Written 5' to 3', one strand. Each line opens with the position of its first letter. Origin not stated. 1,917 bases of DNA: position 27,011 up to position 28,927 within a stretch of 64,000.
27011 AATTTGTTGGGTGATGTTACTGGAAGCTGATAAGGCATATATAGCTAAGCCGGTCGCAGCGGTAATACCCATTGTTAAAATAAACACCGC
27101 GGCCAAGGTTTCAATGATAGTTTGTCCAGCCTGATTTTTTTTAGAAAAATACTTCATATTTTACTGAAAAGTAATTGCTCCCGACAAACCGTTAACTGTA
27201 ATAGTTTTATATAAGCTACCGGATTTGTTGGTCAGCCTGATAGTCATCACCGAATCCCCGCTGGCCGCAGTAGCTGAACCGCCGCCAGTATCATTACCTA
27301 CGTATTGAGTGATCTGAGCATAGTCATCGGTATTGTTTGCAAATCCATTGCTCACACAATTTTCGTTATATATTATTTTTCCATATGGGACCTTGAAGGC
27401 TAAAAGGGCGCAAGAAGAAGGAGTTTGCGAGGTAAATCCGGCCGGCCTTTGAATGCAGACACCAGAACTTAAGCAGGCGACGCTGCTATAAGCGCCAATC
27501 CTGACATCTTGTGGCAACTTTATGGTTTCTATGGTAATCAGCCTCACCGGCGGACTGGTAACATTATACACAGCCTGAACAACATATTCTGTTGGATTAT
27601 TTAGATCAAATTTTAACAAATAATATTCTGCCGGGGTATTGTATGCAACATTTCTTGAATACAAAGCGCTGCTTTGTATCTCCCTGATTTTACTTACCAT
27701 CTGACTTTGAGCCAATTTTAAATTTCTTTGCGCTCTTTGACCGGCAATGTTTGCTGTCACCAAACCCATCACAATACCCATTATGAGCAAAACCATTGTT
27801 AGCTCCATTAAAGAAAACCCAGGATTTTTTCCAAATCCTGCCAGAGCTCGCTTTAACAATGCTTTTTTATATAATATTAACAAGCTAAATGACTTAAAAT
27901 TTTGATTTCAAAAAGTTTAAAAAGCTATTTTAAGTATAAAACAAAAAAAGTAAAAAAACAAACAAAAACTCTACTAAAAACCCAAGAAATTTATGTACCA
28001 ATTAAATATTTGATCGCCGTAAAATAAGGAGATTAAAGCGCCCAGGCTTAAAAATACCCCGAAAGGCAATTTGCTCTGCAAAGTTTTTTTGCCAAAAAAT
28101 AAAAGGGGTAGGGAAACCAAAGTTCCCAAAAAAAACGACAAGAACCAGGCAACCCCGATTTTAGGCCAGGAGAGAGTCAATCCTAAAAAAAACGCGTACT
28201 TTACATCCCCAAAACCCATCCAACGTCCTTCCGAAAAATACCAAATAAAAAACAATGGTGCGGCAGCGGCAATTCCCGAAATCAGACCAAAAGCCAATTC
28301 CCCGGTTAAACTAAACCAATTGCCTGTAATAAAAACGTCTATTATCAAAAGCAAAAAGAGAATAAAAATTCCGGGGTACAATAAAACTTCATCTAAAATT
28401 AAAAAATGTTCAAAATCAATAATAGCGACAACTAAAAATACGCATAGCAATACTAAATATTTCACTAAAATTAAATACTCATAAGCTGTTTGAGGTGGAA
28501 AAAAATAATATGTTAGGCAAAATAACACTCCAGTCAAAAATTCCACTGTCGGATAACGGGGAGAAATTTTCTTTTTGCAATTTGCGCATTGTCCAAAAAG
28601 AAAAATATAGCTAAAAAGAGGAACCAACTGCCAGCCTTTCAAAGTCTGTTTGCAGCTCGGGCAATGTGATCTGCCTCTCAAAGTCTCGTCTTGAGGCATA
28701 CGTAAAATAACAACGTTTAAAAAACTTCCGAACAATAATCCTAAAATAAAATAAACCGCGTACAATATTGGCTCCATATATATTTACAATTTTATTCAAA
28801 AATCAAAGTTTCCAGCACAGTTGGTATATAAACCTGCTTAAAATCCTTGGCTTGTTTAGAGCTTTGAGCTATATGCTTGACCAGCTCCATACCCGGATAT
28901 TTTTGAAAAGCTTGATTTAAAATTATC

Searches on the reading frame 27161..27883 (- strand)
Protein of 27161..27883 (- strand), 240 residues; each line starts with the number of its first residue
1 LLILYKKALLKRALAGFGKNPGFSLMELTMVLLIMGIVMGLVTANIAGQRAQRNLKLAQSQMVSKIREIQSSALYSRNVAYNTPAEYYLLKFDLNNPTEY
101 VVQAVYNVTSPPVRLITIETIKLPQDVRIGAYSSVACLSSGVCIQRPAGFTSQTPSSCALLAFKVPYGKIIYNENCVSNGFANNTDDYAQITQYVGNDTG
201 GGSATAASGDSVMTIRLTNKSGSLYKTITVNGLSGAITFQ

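Call 3: search_protein_families(library=pfam, proteins=[window:27161-27883:-], max_evalue=0.1)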
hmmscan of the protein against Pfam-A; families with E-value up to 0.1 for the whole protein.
window:27161-27883:- (240 aa): 1 family
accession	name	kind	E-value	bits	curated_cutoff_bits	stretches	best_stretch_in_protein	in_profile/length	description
PF07963.17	N_methyl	-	0.0002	21.2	21.2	1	20-42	4-26/27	Prokaryotic N-terminal methylation motif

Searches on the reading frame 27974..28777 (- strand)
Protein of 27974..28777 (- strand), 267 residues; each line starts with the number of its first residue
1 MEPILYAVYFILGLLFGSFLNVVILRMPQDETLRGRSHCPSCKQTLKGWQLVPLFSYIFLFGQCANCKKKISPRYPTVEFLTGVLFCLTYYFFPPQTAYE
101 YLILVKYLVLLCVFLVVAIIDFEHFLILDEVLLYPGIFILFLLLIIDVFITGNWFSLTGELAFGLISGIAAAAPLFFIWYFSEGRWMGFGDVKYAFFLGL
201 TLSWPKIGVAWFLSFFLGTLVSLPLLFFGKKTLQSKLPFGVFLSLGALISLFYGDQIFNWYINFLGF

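Call 3: search_protein_families(library=pfam, proteins=[window:27974-28777:-], max_evalue=0.1)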
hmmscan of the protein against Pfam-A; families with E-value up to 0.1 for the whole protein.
window:27974-28777:- (267 aa): 3 families
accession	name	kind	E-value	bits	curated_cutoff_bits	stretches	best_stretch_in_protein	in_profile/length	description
PF06750.18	A24_N_bact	-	2e-31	108.3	23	1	11-92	1-83/84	Bacterial Peptidase A24 N-terminal domain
PF01478.23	Peptidase_A24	-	3.7e-09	37.4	26.5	1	108-222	1-103/104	Type IV leader peptidase family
PF25207.1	DUF7837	-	0.035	14.6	27.8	0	61-80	5-24/47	Domain of unknown function (DUF7837)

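Call 4: search_protein_families(library=ncbifam, proteins=[window:27974-28777:-], max_evalue=0.1)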
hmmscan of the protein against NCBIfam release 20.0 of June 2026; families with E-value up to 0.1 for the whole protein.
window:27974-28777:- (267 aa): 0 families
